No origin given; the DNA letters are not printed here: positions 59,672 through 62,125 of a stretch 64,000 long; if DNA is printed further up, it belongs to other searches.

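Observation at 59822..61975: Single polypeptide joining a DedA/TVP38 membrane domain to a lipoamide-dehydrogenase-like FAD disulfide reductase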

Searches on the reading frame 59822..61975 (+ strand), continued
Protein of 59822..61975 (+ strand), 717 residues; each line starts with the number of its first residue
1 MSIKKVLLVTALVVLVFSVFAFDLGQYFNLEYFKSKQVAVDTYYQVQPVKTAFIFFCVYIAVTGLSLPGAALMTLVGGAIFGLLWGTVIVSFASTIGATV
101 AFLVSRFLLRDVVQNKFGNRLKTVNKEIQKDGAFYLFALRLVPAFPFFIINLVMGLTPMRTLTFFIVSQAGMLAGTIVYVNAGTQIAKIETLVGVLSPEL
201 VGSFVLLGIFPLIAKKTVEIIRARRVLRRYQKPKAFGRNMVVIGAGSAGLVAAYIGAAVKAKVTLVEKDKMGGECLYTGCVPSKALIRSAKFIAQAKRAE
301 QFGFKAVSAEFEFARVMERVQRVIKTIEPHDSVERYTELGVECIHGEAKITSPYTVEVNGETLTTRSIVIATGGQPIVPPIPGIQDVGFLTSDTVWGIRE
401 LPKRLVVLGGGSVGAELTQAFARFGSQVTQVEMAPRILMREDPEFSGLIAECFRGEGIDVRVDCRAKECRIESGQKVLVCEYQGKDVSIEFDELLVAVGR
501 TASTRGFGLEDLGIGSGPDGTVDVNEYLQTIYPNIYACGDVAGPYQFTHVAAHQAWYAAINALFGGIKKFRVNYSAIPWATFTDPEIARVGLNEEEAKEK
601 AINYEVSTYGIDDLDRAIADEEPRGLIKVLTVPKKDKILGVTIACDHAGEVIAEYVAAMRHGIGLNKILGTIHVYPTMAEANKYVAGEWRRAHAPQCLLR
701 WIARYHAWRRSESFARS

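Call 53: get_annotated_region(hit=H13, flank=8000)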
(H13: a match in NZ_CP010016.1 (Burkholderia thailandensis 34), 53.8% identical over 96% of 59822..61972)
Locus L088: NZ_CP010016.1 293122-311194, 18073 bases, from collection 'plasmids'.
description: Burkholderia thailandensis 34 plasmid unnamed, complete sequence
organism: Burkholderia thailandensis 34 (NCBI taxid 1249664)
taxonomy: Bacteria; Pseudomonadota; Betaproteobacteria; Burkholderiales; Burkholderiaceae; Burkholderia; Burkholderia thailandensis; Burkholderia thailandensis 34
host: -; source: -; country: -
typing (MOB-suite, as given by PLSDB): non-mobilizable; replicon rep_cluster_2012,rep_cluster_465
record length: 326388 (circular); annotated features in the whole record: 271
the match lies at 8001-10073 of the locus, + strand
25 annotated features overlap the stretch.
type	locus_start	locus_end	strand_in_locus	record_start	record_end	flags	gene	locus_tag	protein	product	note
CDS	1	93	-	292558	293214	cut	-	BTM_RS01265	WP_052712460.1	NrsF family protein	-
CDS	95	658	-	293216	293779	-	-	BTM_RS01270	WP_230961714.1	sigma-70 family RNA polymerase sigma factor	GO:0006352 - DNA-templated transcription initiation [Evidence IEA]; GO:0006355 - regulation of DNA-templated ...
CDS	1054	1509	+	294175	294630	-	-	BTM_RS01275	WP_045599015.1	DUF6789 family protein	-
CDS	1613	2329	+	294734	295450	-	-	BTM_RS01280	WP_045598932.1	TVP38/TMEM64 family protein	-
CDS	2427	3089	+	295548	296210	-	-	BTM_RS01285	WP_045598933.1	hypothetical protein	-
CDS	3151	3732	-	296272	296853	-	-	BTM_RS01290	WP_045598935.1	carboxymuconolactone decarboxylase family protein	-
CDS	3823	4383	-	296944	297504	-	-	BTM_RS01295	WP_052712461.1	TetR/AcrR family transcriptional regulator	-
CDS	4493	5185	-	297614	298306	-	-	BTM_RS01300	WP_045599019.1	haloacid dehalogenase type II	GO:0006805 - xenobiotic metabolic process [Evidence IEA]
CDS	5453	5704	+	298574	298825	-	-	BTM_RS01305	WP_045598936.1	DUF2282 domain-containing protein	-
CDS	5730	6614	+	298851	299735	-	-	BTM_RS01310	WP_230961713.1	DUF692 domain-containing protein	-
CDS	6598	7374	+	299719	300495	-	-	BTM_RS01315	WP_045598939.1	DNA-binding domain-containing protein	-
CDS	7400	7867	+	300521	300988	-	-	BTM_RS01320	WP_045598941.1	DoxX family protein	-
CDS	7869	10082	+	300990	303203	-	-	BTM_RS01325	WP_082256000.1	bifunctional TVP38/TMEM64 family protein/FAD-dependent oxidoreductase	-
CDS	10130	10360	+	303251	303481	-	-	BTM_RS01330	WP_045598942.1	zf-HC2 domain-containing protein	-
CDS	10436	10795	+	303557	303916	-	-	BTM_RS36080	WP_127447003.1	hypothetical protein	-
CDS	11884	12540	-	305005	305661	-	-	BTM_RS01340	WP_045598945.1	TIGR04282 family arsenosugar biosynthesis glycosyltransferase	GO:0009058 - biosynthetic process [Evidence IEA]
CDS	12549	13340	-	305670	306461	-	-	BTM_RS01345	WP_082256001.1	TIGR04283 family arsenosugar biosynthesis glycosyltransferase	GO:0009058 - biosynthetic process [Evidence IEA]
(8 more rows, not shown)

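Call 55: get_annotated_region(hit=H2, flank=7000)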
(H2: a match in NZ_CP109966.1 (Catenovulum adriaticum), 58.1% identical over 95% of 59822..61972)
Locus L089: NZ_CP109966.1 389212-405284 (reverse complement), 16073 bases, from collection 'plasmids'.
description: Catenovulum adriaticum strain TS8 plasmid pCadTS8_1, complete sequence
organism: Catenovulum adriaticum (NCBI taxid 2984846)
taxonomy: Bacteria; Pseudomonadota; Gammaproteobacteria; Alteromonadales; Alteromonadaceae; Catenovulum; Catenovulum adriaticum
host: -; source: algae; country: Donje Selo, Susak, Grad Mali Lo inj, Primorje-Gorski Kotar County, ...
typing (MOB-suite, as given by PLSDB): non-mobilizable
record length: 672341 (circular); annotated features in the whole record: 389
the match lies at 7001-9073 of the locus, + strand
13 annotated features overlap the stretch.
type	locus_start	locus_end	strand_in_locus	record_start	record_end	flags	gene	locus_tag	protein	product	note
CDS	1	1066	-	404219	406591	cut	-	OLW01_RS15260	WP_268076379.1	alpha-L-rhamnosidase N-terminal domain-containing protein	-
CDS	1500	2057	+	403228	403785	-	-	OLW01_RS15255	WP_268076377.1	sigma-70 family RNA polymerase sigma factor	GO:0006352 - DNA-templated transcription initiation [Evidence IEA]; GO:0006355 - regulation of DNA-templated ...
CDS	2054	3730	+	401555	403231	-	-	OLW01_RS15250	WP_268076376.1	LamG-like jellyroll fold domain-containing protein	-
CDS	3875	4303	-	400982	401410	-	-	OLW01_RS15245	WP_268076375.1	hypothetical protein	-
CDS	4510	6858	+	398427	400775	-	-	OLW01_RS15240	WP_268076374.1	TonB-dependent receptor plug domain-containing protein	-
CDS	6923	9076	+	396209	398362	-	-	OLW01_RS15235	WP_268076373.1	bifunctional TVP38/TMEM64 family protein/FAD-dependent oxidoreductase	-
CDS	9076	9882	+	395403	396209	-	-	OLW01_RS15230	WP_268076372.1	DUF547 domain-containing protein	-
CDS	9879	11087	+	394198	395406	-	-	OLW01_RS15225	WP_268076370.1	ABC transporter substrate-binding protein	-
CDS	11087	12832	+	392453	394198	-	-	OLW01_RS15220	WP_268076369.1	ABC transporter permease subunit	GO:0055085 - transmembrane transport [Evidence IEA]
CDS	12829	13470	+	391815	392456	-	-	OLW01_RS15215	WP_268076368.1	ATP-binding cassette domain-containing protein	-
CDS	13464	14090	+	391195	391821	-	-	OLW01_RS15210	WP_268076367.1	CDP-alcohol phosphatidyltransferase family protein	GO:0008654 - phospholipid biosynthetic process [Evidence IEA]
CDS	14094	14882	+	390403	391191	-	-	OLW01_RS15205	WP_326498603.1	sterol desaturase family protein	GO:0006629 - lipid metabolic process [Evidence IEA]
CDS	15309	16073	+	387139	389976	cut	-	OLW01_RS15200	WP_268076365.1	TonB-dependent receptor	GO:0006810 - transport [Evidence IEA]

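Call 56: get_annotated_region(hit=H4, flank=7000)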
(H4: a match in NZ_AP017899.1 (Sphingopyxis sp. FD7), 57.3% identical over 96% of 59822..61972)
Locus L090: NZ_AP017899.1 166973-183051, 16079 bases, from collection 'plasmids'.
description: Sphingopyxis sp. FD7 plasmid pSFD01, complete sequence
organism: Sphingopyxis sp. FD7 (NCBI taxid 1914525)
taxonomy: Bacteria; Pseudomonadota; Alphaproteobacteria; Sphingomonadales; Sphingomonadaceae; Sphingopyxis; Sphingopyxis sp. FD7
host: -; source: -; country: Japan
typing (MOB-suite, as given by PLSDB): mobilizable; replicon rep_cluster_542; relaxase MOBF
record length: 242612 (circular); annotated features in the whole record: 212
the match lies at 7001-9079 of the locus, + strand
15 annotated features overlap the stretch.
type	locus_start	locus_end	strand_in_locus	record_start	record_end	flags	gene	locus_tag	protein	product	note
CDS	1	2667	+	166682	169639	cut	-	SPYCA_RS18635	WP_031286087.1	Tn3 family transposase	-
CDS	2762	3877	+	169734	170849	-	-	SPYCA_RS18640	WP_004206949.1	IS110 family transposase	-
CDS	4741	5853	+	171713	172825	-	-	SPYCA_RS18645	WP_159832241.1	FAD-dependent oxidoreductase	-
CDS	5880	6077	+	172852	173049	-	nrtS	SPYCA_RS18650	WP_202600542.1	nitrate/nitrite transporter NrtS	-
CDS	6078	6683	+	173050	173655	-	-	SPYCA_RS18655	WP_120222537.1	sigma-70 family RNA polymerase sigma factor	GO:0006352 - DNA-templated transcription initiation [Evidence IEA]; GO:0006355 - regulation of DNA-templated ...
CDS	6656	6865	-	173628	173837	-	-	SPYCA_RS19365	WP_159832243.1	hypothetical protein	-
CDS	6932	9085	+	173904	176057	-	-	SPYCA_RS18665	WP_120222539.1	bifunctional TVP38/TMEM64 family protein/FAD-dependent oxidoreductase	-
CDS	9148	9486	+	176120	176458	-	-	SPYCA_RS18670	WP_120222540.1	hypothetical protein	-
CDS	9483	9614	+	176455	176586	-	-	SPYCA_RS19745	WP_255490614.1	hypothetical protein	-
CDS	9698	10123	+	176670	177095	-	-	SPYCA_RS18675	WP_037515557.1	hypothetical protein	-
CDS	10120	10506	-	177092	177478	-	-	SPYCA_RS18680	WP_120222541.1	thioredoxin family protein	-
CDS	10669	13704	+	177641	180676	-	-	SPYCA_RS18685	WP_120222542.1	TonB-dependent receptor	-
CDS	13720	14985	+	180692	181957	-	-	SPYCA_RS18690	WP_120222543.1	nucleoside transporter C-terminal domain-containing protein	-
CDS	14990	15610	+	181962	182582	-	-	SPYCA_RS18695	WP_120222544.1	CDP-alcohol phosphatidyltransferase family protein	GO:0008654 - phospholipid biosynthetic process [Evidence IEA]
CDS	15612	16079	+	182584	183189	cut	-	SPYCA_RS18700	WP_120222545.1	peroxidase-related enzyme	-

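Call 57: get_annotated_region(hit=H7, flank=7000)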
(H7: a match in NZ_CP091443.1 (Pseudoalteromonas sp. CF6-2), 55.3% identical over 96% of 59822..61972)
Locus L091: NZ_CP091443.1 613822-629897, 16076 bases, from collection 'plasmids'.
description: Pseudoalteromonas sp. CF6-2 plasmid unnamed, complete sequence
organism: Pseudoalteromonas sp. CF6-2 (NCBI taxid 562716)
taxonomy: Bacteria; Pseudomonadota; Gammaproteobacteria; Alteromonadales; Pseudoalteromonadaceae; Pseudoalteromonas; Pseudoalteromonas sp. CF6-2
host: -; source: sediment,South Sea; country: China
typing (MOB-suite, as given by PLSDB): non-mobilizable
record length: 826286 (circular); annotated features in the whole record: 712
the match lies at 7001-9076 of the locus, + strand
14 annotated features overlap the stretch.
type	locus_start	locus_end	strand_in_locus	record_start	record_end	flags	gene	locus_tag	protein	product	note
CDS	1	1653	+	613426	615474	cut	-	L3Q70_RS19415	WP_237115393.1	S9 family peptidase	-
CDS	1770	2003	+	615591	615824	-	-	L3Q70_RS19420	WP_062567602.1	multiheme c-type cytochrome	-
CDS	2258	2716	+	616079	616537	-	-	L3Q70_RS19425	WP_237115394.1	hypothetical protein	-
CDS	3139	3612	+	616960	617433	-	-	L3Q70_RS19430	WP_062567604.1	hypothetical protein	-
CDS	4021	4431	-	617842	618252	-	-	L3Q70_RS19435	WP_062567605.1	hypothetical protein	-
CDS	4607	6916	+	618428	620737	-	-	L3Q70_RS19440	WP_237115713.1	TonB-dependent receptor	-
CDS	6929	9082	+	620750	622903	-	-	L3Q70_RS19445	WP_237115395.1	bifunctional TVP38/TMEM64 family protein/FAD-dependent oxidoreductase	-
CDS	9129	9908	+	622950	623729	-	-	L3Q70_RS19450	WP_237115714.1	DUF547 domain-containing protein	-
CDS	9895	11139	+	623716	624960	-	-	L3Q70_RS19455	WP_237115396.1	ABC transporter substrate-binding protein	-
CDS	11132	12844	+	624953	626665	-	-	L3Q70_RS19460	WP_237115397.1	ABC transporter permease subunit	-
CDS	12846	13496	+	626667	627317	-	-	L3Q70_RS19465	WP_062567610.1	ATP-binding cassette domain-containing protein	-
CDS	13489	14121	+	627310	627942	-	-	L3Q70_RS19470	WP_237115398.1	CDP-alcohol phosphatidyltransferase family protein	GO:0008654 - phospholipid biosynthetic process [Evidence IEA]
CDS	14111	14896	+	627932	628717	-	-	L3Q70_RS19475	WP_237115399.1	sterol desaturase family protein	GO:0006629 - lipid metabolic process [Evidence IEA]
CDS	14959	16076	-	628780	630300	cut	-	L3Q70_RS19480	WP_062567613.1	aldehyde dehydrogenase family protein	-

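Call 60: fold_search(model_id=the predicted structure, library=pdb)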
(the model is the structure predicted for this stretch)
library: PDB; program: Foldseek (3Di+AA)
matches with E <= 10: 1951; with E <= 0.001: 775
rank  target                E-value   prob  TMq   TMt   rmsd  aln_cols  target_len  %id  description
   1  5x1y_B                4.7e-37  1.00  0.56  0.86   3.3       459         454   33  Structure of mercuric reductase from Lysinibacillus sphaericus (released 2017-10-04)
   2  5x1y_A                6.7e-37  1.00  0.56  0.86   3.3       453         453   33  Structure of mercuric reductase from Lysinibacillus sphaericus (released 2017-10-04)
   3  9a5h_A                7.1e-36  1.00  0.56  0.83   3.4       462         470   30  Integrative model of DLDH1-ODP2 by crosslinking MS and deep learning (released 2024-09-18)
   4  1ebd_A                9.6e-36  1.00  0.56  0.85   3.6       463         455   34  DIHYDROLIPOAMIDE DEHYDROGENASE COMPLEXED WITH THE BINDING DOMAIN OF THE DIHYDROLIPOAMIDE ACETYLASE (released 1996-07-11)
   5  2eq7_A                1.0e-35  1.00  0.56  0.86   3.2       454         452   34  Crystal structure of lipoamide dehydrogenase from thermus thermophilus HB8 with psbdo (released 2008-04-01)
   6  2eq6_A                1.6e-35  1.00  0.57  0.87   2.9       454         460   34  Crystal structure of lipoamide dehydrogenase from thermus thermophilus HB8 (released 2008-04-01)
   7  2yqu_A                1.6e-35  1.00  0.57  0.88   2.9       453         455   35  Crystal structures and evolutionary relationship of two different lipoamide dehydrogenase(E3s) from Thermus thermophil (released 2008-04-01)
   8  6uzi_D                3.8e-35  1.00  0.57  0.85   3.1       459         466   31  Crystal structure of Dihydrolipoyl dehydrogenase from Elizabethkingia anophelis NUHP1 (released 2020-01-15)
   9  6uzi_A                5.9e-35  1.00  0.57  0.85   3.1       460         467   32  Crystal structure of Dihydrolipoyl dehydrogenase from Elizabethkingia anophelis NUHP1 (released 2020-01-15)
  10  2rab_A                1.1e-34  1.00  0.55  0.85   3.5       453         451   30  Structure of glutathione amide reductase from Chromatium gracile in complex with NAD (released 2008-02-19)
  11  4ywo                  1.2e-34  1.00  0.56  0.88   3.1       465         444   30  Mercuric reductase from Metallosphaera sedula (released 2015-09-16)
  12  6i4r_B                1.4e-34  1.00  0.57  0.83   4.2       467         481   30  Crystal structure of the disease-causing R460G mutant of the human dihydrolipoamide dehydrogenase at 1.44 Angstrom res (released 2019-11-20)
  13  6hg8_B                1.4e-34  1.00  0.57  0.82   4.2       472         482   29  Crystal structure of the R460G disease-causing mutant of the human dihydrolipoamide dehydrogenase. (released 2019-09-04)
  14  7zyt_A                1.5e-34  1.00  0.56  0.84   3.4       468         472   30  Crystal structure of the I318T pathogenic variant of the human dihydrolipoamide dehydrogenase (released 2023-06-14)
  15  6uzi_C                1.6e-34  1.00  0.57  0.85   3.2       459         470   31  Crystal structure of Dihydrolipoyl dehydrogenase from Elizabethkingia anophelis NUHP1 (released 2020-01-15)
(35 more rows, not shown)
